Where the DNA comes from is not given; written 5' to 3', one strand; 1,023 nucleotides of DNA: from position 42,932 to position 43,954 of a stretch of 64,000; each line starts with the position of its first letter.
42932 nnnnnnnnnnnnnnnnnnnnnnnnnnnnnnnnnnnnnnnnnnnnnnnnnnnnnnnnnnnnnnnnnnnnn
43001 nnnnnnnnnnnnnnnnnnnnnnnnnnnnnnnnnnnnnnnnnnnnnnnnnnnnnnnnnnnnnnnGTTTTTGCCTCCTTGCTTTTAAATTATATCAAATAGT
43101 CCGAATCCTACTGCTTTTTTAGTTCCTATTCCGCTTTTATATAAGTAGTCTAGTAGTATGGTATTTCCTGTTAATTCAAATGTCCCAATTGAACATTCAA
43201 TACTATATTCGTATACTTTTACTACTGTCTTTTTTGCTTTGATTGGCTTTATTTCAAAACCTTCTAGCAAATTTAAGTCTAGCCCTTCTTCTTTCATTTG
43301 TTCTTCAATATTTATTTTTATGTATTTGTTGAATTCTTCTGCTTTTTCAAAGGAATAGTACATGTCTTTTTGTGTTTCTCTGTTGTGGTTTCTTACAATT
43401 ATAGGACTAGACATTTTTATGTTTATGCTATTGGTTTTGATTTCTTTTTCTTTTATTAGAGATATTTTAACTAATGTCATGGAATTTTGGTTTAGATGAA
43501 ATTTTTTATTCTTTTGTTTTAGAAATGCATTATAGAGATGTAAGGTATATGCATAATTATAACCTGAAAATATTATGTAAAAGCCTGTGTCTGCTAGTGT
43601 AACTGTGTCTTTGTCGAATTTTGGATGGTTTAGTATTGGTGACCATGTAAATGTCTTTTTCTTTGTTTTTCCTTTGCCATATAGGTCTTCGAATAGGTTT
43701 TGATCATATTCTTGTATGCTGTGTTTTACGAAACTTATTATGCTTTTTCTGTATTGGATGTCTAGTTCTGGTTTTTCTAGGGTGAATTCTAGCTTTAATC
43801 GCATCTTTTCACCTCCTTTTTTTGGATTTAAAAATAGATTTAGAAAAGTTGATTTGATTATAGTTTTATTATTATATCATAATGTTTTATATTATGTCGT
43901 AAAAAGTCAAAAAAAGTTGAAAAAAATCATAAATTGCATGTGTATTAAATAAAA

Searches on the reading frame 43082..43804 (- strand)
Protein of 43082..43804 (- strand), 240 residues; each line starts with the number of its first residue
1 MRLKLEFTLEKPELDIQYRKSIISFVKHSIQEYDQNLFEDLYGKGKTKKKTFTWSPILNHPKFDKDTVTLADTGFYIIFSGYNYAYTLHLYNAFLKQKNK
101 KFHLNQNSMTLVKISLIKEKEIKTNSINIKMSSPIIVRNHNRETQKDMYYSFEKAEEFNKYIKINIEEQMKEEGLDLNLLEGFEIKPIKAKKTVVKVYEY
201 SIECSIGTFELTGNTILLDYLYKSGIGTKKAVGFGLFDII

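Call 26: search_protein_families(library=ncbifam, proteins=[window:43082-43804:-], max_evalue=0.001)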
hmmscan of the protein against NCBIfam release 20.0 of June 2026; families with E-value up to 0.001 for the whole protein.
window:43082-43804:- (240 aa): 1 family
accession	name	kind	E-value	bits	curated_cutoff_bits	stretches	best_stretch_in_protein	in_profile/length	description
TIGR01877.1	cas_cas6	equivalog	4.2e-28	99.2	58.65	1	45-236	4-198/200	CRISPR-associated endoribonuclease Cas6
